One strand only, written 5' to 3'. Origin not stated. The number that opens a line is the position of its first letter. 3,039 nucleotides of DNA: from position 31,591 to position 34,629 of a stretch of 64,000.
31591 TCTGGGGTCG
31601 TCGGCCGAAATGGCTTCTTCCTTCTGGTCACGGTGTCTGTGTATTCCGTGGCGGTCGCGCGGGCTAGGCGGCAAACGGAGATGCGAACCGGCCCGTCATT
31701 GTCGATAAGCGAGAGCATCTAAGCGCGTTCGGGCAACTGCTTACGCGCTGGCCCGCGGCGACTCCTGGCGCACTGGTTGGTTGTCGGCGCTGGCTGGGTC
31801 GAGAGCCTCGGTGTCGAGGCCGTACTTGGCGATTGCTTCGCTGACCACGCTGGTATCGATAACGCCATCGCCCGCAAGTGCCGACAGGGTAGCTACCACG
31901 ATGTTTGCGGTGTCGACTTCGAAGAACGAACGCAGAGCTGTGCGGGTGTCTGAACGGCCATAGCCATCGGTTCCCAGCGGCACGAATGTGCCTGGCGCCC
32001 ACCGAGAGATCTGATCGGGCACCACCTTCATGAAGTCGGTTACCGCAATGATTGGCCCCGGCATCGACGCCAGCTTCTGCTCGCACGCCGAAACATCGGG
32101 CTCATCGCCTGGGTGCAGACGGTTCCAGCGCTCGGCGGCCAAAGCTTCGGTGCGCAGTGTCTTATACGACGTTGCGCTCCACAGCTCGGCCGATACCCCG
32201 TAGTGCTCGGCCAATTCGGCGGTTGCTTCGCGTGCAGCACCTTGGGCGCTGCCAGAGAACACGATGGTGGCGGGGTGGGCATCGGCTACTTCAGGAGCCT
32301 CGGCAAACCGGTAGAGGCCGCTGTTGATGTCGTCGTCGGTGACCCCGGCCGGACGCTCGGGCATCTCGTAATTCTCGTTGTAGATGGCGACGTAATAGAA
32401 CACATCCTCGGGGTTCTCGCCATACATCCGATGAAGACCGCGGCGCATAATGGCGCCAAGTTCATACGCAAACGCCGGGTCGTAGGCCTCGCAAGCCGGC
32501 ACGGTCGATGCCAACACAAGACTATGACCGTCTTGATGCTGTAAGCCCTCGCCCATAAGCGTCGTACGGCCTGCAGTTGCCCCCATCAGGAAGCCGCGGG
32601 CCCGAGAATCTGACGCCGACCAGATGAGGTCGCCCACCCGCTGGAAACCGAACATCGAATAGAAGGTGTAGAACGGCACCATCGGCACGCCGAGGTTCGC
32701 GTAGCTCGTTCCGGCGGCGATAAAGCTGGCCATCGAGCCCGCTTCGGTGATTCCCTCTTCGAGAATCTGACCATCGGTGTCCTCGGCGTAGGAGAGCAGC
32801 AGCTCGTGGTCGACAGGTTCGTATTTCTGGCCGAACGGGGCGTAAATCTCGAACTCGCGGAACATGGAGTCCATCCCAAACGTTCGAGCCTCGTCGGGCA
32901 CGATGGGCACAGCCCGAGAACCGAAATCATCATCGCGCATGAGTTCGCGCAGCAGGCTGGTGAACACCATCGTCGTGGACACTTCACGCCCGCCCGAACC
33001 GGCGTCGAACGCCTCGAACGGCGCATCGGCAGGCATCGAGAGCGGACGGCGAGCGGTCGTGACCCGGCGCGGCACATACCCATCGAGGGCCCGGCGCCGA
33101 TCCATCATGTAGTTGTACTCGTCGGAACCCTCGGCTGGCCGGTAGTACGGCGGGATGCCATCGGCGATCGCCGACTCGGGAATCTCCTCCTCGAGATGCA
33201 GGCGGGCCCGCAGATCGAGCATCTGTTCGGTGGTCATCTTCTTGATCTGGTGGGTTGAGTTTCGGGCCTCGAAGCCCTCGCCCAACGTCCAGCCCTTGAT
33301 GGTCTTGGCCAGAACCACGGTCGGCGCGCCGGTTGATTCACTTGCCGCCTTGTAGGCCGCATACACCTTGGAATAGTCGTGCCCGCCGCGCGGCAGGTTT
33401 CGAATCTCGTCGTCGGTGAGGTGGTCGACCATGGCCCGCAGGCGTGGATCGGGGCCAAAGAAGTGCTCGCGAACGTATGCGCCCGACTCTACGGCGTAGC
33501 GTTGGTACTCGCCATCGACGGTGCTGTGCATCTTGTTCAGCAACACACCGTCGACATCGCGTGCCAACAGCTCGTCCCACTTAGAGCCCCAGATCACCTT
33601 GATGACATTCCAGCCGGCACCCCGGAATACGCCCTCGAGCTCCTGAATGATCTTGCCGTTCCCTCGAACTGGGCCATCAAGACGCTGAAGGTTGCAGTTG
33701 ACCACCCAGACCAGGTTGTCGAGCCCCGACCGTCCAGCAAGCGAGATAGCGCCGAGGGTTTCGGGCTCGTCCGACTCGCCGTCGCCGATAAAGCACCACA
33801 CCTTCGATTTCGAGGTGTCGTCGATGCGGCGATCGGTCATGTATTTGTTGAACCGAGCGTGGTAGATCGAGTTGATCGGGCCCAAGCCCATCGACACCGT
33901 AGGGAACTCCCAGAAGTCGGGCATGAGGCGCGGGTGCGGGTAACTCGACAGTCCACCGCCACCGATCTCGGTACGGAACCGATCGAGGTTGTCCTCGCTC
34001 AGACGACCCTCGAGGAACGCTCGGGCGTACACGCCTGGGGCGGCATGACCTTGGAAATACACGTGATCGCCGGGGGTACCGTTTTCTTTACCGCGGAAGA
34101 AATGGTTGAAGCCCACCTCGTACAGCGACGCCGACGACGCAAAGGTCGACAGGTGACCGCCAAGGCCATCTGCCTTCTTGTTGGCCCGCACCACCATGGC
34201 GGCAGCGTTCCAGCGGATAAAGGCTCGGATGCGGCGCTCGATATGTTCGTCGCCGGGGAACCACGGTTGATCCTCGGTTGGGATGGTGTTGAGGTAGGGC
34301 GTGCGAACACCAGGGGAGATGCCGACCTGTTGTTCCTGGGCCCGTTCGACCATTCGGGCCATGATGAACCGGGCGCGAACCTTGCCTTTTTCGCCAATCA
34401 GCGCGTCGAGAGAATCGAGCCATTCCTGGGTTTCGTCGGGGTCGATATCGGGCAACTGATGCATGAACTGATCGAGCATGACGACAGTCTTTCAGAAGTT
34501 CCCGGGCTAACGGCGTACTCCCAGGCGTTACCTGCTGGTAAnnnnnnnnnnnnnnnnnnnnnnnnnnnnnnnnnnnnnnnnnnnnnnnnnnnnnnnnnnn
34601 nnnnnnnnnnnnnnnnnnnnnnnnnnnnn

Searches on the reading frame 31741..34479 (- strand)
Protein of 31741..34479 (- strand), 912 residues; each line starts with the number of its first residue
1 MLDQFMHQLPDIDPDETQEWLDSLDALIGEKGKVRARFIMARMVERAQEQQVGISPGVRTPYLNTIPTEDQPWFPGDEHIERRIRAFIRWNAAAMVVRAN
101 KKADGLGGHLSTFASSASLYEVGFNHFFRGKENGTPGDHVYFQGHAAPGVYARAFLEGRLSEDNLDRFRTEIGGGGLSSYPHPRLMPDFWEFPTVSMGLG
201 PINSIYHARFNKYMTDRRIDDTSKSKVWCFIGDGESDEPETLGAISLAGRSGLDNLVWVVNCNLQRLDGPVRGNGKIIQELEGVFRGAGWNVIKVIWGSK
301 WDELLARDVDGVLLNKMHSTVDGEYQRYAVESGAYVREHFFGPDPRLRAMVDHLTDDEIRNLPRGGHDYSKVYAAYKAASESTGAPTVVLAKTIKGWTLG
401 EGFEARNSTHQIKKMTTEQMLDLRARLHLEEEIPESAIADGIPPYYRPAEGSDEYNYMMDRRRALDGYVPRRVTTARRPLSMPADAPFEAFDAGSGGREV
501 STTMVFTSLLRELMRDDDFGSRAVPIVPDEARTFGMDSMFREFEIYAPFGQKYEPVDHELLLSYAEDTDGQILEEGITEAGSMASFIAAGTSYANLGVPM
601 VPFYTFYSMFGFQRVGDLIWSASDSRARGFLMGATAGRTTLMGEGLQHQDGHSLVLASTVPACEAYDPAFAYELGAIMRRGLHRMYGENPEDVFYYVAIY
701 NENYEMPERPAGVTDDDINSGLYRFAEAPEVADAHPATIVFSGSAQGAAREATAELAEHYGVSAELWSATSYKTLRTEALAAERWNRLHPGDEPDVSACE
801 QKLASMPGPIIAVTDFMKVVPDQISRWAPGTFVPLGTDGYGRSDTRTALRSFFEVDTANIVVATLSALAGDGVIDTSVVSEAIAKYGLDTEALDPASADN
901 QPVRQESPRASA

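Call 5: search_protein_families(library=pfam, proteins=[window:31741-34479:-])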
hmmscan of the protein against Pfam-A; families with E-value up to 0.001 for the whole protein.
window:31741-34479:- (912 aa): 3 families
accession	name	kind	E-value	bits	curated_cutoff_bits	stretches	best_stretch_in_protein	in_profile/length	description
PF17831.6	PDH_E1_M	-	5.8e-91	304.3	23.2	1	485-707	8-229/229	Pyruvate dehydrogenase E1 component middle domain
PF22613.1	Transketolase_C_1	-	1.9e-11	44.6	27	1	721-856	1-113/113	Transketolase-like TK C-terminal domain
PF00456.26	Transketolase_N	-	8.8e-11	41.8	22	1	140-299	59-217/334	Transketolase, thiamine diphosphate binding domain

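Call 59: find_encoding_contigs(protein=window:31741-34479:-, flank=6000, max_places=4)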
Protein window:31741-34479:- (912 aa): no gene with exactly this product is on record in the collection.
